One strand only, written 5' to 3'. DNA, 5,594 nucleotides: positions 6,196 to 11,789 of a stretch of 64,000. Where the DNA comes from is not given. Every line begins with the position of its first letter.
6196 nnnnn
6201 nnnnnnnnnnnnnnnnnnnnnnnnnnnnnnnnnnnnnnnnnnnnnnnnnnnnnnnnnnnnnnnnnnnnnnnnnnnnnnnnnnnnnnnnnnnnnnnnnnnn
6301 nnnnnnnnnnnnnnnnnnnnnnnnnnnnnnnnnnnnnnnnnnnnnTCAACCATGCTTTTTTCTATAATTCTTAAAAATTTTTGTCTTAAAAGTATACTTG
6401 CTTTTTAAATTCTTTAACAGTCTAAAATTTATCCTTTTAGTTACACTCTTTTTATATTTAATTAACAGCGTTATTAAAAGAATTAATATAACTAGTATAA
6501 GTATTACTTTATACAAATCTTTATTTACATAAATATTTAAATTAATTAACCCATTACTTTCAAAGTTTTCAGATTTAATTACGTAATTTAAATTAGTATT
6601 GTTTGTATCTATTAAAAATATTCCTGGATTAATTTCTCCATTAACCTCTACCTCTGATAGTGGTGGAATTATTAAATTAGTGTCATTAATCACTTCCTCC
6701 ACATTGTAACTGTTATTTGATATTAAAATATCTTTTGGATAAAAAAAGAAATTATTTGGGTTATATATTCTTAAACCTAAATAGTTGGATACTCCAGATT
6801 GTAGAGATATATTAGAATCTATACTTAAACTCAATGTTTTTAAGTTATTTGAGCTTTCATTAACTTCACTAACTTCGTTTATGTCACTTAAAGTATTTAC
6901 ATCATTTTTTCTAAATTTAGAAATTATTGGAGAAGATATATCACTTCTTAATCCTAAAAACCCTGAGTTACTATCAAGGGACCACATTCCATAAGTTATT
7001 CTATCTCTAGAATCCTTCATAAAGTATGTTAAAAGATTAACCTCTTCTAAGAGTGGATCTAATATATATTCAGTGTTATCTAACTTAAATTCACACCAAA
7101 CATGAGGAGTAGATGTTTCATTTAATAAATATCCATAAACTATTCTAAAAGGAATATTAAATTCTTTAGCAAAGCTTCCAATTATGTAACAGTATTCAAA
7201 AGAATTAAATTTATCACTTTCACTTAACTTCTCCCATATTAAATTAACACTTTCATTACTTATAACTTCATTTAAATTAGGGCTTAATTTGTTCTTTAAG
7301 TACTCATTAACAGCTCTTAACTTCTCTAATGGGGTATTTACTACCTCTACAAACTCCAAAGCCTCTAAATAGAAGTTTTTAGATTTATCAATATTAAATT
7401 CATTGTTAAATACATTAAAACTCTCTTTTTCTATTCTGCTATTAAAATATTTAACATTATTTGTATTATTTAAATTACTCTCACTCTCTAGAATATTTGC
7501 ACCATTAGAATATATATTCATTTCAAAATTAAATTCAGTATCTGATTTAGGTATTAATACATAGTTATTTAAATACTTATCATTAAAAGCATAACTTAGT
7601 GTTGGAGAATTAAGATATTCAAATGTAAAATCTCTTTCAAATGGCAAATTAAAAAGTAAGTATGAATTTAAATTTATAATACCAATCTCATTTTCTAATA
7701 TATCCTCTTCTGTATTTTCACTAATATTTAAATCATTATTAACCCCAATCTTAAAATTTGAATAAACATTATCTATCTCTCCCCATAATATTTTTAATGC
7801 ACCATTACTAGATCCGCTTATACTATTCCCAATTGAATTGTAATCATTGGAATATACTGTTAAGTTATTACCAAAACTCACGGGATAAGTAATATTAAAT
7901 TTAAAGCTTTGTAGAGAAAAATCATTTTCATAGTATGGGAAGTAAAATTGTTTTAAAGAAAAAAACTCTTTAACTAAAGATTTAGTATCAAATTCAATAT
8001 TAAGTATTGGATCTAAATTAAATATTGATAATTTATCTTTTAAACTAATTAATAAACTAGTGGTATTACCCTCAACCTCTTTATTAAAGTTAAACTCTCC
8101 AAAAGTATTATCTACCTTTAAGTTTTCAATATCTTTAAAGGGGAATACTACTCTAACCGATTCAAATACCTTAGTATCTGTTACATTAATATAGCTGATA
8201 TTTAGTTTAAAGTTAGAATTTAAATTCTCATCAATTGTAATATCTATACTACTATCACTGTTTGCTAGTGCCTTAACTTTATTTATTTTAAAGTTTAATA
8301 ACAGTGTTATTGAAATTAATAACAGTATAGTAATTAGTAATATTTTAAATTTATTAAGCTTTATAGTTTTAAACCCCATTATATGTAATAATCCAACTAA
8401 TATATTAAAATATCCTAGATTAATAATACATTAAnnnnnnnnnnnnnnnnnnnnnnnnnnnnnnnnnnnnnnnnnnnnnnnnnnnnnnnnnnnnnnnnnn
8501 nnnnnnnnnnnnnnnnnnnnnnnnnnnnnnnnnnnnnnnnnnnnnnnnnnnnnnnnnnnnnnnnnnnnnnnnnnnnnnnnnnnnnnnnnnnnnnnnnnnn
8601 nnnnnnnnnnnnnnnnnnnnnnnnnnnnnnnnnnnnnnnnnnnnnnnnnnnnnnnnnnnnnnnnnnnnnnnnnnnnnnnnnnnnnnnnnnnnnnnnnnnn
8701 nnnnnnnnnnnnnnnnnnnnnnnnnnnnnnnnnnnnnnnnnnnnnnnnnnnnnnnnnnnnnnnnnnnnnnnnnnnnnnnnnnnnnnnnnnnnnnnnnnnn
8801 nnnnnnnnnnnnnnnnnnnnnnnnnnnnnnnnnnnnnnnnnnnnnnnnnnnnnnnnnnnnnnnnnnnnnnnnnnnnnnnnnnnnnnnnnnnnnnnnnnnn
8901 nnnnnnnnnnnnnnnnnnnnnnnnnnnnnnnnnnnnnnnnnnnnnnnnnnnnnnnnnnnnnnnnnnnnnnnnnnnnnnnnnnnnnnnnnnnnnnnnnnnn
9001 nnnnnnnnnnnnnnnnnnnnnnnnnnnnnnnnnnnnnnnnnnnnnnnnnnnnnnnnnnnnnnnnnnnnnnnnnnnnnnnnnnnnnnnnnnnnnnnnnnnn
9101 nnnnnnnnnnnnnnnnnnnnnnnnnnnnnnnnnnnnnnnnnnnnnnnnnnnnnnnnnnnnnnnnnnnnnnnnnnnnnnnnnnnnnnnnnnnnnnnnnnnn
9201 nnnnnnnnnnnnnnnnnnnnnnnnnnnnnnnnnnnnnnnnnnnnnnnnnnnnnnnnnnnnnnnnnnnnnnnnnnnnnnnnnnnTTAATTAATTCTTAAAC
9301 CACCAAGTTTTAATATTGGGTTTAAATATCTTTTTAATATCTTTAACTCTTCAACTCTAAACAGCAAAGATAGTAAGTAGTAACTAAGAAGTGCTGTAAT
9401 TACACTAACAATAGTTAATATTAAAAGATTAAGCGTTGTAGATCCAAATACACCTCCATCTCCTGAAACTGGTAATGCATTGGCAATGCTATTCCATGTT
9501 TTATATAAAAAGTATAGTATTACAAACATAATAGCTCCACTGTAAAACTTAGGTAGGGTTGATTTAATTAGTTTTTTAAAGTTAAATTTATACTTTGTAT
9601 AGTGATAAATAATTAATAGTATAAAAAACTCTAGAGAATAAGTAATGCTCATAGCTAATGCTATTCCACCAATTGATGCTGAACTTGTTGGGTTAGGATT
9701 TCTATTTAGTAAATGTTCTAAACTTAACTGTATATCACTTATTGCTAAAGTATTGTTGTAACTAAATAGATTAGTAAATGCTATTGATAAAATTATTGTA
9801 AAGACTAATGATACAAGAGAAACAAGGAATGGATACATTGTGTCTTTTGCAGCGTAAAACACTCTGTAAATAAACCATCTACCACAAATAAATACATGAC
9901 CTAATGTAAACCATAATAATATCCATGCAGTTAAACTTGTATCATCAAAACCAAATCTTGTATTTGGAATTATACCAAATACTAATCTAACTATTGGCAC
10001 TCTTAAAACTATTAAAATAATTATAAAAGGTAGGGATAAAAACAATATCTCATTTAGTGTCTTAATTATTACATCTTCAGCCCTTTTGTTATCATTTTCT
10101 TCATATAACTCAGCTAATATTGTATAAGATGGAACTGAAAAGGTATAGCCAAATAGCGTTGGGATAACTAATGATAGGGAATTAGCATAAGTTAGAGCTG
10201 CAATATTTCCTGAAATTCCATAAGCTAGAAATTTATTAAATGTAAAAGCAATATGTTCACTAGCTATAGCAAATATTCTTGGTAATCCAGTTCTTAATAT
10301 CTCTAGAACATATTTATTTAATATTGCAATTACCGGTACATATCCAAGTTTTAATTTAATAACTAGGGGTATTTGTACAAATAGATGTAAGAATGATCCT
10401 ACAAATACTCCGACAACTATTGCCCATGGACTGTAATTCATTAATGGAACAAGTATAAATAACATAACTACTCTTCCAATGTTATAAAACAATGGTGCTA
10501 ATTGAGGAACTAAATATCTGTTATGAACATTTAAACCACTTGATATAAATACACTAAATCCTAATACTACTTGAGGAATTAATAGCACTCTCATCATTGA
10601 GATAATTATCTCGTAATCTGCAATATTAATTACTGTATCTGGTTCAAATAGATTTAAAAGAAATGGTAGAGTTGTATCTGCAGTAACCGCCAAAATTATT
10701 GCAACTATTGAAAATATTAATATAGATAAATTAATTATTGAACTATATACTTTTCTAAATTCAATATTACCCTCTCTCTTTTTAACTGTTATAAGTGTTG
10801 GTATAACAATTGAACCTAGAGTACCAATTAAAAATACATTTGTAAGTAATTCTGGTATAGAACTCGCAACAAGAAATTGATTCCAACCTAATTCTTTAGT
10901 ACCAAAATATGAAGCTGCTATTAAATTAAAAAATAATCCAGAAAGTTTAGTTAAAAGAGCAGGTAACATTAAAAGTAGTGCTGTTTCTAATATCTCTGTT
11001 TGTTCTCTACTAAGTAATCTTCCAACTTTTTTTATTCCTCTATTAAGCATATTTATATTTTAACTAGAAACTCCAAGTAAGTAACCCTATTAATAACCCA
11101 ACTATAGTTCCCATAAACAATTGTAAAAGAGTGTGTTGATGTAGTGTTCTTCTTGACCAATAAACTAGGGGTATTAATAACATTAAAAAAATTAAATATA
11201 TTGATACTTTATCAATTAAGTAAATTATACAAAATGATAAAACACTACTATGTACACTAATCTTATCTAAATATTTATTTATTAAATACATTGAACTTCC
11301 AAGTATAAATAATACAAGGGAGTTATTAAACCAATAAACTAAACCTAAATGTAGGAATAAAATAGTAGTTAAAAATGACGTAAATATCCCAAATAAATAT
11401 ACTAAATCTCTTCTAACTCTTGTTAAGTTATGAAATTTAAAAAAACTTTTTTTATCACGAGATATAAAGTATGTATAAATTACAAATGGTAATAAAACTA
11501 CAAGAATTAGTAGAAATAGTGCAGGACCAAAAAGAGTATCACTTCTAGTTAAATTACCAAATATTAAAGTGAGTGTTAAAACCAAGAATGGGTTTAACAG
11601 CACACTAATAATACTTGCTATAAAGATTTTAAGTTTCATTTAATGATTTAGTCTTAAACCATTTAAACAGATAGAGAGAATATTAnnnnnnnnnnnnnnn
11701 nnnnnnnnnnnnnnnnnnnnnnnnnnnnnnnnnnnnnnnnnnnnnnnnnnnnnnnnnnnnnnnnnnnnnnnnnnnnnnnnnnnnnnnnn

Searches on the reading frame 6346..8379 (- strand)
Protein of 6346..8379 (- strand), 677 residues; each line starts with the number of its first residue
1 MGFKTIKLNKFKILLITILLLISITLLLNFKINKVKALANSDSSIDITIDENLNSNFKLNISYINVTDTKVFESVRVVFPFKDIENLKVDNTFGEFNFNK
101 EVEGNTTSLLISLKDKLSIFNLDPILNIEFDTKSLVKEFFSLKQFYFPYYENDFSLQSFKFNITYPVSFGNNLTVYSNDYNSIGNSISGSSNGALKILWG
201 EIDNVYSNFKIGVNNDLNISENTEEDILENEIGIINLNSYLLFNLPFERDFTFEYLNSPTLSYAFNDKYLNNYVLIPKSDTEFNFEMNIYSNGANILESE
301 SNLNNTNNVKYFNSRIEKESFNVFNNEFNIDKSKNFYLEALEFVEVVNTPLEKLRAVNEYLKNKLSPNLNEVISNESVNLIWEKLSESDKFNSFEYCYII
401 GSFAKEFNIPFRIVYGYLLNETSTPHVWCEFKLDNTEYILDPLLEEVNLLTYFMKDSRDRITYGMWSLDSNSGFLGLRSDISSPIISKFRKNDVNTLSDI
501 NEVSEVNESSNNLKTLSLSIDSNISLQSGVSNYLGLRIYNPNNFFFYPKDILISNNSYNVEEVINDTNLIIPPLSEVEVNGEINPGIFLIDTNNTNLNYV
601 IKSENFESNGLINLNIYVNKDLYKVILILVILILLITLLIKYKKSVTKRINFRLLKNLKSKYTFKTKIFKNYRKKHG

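Call 14: search_protein_families(library=pfam, proteins=[window:6346-8379:-], max_evalue=0.1)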
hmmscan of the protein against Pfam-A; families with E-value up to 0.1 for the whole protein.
window:6346-8379:- (677 aa): 1 family
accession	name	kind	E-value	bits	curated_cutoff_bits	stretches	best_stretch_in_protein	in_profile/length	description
PF01841.26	Transglut_core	-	1.2e-05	26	23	1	344-439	8-104/108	Transglutaminase-like superfamily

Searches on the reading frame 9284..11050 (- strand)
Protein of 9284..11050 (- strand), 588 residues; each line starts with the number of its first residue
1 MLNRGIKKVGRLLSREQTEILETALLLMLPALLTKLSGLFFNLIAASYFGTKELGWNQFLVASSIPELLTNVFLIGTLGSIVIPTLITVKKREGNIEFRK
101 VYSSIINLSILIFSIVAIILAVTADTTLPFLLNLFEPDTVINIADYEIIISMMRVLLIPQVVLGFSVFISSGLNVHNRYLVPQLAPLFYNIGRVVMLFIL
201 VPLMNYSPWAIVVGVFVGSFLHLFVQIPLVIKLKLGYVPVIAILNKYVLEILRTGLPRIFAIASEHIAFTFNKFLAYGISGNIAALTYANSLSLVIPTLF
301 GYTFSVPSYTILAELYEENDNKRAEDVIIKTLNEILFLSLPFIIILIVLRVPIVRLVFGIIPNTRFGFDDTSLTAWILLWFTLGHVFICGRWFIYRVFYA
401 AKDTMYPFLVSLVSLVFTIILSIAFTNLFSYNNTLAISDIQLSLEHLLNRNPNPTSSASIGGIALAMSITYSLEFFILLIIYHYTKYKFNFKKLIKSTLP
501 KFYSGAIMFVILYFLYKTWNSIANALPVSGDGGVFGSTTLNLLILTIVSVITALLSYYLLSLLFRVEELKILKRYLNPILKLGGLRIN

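Call 14: search_protein_families(library=pfam, proteins=[window:9284-11050:-], max_evalue=0.1)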
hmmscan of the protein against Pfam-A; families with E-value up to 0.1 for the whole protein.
window:9284-11050:- (588 aa): 1 family
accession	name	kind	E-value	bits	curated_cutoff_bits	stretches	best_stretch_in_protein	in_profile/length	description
PF03023.19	MurJ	-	7e-41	140.7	27.4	1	46-432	2-378/451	Lipid II flippase MurJ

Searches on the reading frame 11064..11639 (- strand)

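Call 14: search_protein_families(library=pfam, proteins=[window:11064-11639:-], max_evalue=0.1)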
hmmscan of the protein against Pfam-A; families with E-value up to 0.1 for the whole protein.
window:11064-11639:- (191 aa): 1 family
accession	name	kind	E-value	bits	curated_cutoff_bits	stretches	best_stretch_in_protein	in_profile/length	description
PF24379.1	DUF7535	-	0.022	14.8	27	1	38-61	29-55/60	Family of unknown function (DUF7535)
